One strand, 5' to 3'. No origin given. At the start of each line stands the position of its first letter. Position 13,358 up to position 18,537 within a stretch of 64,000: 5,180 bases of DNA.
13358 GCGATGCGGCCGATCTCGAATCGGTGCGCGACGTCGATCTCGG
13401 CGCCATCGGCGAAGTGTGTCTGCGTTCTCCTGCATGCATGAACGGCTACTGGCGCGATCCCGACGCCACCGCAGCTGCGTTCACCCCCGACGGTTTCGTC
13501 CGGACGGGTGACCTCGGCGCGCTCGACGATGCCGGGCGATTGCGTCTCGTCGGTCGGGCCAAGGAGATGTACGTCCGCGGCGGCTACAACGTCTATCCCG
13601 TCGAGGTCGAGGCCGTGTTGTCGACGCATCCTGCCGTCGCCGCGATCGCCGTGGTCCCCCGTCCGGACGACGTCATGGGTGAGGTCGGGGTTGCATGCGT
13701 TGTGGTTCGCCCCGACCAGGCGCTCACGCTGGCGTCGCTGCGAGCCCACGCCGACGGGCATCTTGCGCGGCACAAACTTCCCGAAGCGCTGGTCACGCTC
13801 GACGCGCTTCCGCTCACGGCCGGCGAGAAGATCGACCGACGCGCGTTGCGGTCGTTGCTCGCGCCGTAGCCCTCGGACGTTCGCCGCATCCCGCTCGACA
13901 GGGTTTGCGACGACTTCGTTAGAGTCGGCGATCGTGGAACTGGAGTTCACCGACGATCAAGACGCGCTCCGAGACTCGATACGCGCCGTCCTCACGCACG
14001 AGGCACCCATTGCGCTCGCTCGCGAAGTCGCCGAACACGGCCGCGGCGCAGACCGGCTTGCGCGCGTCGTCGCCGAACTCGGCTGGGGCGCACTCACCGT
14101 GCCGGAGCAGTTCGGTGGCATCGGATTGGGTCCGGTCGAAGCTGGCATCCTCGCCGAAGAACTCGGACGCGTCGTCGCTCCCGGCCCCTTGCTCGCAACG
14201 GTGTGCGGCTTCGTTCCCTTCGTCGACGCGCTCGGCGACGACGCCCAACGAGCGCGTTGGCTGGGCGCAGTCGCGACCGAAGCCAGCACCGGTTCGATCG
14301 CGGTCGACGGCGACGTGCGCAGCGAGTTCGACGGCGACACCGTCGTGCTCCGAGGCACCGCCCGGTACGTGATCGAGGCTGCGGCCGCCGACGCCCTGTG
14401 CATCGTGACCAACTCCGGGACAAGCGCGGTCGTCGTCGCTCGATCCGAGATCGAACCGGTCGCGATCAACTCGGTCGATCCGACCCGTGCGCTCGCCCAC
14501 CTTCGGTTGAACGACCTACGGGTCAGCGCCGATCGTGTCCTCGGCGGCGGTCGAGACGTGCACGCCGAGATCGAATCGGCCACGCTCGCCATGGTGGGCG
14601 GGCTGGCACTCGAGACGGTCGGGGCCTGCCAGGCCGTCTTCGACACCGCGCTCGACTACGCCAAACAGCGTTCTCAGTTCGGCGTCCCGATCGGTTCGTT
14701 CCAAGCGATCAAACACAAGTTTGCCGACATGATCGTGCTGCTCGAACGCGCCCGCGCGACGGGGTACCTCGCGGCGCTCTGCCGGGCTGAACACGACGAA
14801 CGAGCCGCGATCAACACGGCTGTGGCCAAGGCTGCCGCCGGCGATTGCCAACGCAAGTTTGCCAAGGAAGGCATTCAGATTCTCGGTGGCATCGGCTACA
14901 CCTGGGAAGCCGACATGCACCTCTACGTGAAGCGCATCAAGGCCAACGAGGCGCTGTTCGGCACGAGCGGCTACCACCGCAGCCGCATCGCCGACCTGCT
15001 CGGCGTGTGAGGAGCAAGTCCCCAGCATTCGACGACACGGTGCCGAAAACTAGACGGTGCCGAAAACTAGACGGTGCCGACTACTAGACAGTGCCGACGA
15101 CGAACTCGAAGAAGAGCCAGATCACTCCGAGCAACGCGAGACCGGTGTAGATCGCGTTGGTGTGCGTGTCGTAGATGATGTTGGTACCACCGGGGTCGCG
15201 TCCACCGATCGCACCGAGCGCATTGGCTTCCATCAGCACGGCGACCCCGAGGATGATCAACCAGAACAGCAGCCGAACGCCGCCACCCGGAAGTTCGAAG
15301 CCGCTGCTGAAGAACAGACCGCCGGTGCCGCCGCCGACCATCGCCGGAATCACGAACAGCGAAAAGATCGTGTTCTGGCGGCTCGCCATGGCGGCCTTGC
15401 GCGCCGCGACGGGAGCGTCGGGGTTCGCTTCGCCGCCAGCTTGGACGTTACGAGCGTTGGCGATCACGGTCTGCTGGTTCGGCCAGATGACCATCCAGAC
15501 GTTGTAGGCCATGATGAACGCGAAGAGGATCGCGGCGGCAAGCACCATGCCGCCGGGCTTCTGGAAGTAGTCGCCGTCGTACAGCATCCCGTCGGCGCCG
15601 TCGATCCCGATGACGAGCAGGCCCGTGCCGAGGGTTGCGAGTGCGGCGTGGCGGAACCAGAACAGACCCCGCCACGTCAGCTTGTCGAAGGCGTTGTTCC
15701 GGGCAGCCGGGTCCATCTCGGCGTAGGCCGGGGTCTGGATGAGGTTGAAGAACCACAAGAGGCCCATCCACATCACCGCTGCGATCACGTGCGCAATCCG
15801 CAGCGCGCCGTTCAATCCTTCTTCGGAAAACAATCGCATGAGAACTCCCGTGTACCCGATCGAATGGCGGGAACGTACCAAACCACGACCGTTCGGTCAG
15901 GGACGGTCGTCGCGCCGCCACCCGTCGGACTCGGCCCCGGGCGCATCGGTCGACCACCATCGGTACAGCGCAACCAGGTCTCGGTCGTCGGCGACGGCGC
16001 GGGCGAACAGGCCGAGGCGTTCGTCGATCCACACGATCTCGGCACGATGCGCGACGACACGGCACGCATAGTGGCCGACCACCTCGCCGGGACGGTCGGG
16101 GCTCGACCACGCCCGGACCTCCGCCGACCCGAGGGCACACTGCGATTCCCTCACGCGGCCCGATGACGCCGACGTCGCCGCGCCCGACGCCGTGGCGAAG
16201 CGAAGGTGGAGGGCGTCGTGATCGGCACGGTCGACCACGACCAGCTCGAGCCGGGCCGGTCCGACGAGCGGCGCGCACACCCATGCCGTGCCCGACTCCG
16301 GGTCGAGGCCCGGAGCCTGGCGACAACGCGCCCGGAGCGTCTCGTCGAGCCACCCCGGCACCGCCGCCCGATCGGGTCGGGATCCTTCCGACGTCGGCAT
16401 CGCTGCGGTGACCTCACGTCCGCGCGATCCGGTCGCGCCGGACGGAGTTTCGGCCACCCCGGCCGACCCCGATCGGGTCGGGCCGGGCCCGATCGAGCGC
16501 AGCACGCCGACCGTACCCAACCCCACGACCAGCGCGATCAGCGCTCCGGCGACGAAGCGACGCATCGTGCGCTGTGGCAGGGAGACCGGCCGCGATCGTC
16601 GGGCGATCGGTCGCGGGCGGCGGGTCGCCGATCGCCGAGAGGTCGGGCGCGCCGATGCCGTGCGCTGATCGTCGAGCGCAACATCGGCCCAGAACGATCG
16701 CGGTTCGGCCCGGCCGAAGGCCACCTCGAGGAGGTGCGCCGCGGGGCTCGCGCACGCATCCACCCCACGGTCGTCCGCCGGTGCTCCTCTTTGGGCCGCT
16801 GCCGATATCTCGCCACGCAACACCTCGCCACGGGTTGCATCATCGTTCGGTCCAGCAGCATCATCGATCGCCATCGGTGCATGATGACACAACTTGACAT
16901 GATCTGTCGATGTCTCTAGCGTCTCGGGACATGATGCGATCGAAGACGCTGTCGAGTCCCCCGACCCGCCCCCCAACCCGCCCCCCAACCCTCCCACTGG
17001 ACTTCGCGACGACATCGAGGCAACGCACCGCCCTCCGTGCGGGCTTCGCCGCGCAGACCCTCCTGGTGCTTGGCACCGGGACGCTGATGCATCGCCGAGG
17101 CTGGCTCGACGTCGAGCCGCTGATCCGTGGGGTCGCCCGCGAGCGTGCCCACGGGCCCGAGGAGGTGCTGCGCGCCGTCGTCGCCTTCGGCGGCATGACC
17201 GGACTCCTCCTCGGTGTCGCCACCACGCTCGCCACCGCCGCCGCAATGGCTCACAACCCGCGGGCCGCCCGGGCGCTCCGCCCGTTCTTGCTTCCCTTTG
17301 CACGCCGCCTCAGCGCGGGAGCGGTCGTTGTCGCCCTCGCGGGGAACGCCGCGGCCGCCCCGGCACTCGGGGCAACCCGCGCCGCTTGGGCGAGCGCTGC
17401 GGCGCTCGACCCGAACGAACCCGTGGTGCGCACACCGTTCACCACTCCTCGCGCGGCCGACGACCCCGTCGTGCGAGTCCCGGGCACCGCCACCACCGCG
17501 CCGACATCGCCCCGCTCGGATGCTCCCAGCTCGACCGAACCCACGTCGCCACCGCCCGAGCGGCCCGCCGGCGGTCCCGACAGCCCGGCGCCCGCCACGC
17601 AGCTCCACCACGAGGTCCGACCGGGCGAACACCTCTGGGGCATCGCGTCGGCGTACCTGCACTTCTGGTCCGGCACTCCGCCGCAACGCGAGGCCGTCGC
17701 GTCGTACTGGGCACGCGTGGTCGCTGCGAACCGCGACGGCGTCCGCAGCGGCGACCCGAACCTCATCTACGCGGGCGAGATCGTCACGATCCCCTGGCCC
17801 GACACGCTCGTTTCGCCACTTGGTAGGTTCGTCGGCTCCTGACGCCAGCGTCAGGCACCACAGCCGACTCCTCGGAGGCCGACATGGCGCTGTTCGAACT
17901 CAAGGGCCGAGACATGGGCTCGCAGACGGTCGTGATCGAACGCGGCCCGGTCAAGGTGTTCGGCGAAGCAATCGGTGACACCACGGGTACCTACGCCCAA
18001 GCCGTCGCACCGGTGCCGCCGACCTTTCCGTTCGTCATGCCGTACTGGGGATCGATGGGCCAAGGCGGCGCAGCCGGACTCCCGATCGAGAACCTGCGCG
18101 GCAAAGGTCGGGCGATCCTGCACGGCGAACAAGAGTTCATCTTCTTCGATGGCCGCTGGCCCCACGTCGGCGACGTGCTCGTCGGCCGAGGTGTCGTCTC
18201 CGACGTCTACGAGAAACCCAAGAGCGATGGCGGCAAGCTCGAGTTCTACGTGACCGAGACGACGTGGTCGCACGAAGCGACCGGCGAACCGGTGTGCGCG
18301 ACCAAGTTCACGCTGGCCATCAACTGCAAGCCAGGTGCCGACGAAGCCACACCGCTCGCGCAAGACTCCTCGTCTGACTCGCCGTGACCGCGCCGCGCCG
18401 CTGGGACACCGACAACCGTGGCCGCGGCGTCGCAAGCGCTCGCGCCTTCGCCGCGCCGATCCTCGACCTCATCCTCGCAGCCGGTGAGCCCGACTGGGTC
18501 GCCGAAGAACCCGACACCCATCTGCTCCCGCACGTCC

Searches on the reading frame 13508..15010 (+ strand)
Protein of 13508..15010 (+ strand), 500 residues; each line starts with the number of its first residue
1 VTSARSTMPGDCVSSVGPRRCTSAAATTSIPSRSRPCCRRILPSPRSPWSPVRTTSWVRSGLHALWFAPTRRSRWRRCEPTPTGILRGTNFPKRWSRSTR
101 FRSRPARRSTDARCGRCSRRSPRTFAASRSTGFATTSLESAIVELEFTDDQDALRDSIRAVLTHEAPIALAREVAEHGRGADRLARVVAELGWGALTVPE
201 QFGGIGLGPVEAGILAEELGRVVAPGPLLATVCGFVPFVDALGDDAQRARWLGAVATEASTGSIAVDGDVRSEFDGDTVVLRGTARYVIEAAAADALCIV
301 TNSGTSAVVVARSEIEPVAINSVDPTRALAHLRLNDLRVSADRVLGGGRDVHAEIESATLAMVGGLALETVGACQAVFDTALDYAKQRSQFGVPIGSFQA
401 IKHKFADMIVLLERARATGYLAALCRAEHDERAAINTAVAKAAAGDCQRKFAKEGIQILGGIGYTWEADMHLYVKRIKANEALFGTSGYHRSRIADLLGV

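Call 8: search_protein_families(library=pfam, proteins=[window:13508-15010:+])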
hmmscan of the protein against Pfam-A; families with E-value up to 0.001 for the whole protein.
window:13508-15010:+ (500 aa): 3 families
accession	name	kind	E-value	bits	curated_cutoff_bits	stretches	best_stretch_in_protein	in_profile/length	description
PF00441.29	Acyl-CoA_dh_1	-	6.4e-26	91.7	22.4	1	366-496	18-147/150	Acyl-CoA dehydrogenase, C-terminal domain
PF02771.21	Acyl-CoA_dh_N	-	6.5e-19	68.8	22.9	1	148-257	1-111/113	Acyl-CoA dehydrogenase, N-terminal domain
PF08028.16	Acyl-CoA_dh_2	-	1.7e-05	25.5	22.7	1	366-467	3-113/134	Acyl-CoA dehydrogenase, C-terminal domain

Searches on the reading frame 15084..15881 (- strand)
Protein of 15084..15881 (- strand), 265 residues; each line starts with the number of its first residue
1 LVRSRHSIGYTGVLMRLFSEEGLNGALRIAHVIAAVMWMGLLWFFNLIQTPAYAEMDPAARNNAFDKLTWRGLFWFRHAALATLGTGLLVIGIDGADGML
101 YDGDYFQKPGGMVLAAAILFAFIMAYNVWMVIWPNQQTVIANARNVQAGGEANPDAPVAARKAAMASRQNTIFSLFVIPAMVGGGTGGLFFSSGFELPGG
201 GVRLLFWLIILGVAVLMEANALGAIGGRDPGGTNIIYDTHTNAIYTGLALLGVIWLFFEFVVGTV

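Call 8: search_protein_families(library=pfam, proteins=[window:15084-15881:-])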
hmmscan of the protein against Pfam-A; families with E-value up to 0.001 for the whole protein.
window:15084-15881:- (265 aa): 1 family
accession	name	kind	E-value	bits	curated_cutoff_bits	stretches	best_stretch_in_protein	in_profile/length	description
PF06181.16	Urate_ox_N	-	2.7e-08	34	26.9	1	113-183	174-237/295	Urate oxidase N-terminal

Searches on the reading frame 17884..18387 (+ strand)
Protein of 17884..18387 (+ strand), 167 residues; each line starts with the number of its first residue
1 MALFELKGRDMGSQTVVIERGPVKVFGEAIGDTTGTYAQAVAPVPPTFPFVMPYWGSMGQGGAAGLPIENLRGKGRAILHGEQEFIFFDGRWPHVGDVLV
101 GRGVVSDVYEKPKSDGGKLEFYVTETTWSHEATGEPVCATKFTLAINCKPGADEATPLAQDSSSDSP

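Call 44: find_encoding_contigs(protein=window:17884-18387:+, flank=10000, max_places=10)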
Protein window:17884-18387:+ (167 aa): 2 contigs read that carry it; 2 places shown.
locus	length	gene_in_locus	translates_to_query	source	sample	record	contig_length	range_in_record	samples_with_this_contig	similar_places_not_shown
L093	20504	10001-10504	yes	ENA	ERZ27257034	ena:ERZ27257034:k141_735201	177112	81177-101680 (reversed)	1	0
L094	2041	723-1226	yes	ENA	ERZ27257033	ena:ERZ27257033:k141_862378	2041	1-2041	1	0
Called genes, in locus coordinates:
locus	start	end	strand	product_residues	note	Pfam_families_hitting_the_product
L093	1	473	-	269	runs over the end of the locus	PF00106:adh_short, PF08659:KR, PF13561:adh_short_C2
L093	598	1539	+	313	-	PF00106:adh_short, PF08659:KR, PF13561:adh_short_C2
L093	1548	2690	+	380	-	PF22691:Thiolase_C_1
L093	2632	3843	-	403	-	PF01757:Acyl_transf_3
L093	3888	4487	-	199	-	PF00440:TetR_N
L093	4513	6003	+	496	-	PF00501:AMP-binding, PF13193:AMP-binding_C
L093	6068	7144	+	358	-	PF02771:Acyl-CoA_dh_N, PF00441:Acyl-CoA_dh_1, PF08028:Acyl-CoA_dh_2 (weak)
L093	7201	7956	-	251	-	PF06181:Urate_ox_N (weak)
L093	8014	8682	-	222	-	-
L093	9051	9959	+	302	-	-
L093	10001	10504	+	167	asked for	PF13452:FAS1_DH_region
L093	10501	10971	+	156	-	-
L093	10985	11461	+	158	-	PF13577:SnoaL_4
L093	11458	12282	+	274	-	PF11136:DUF2889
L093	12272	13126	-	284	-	PF00296:Bac_luciferase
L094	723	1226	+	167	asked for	PF13452:FAS1_DH_region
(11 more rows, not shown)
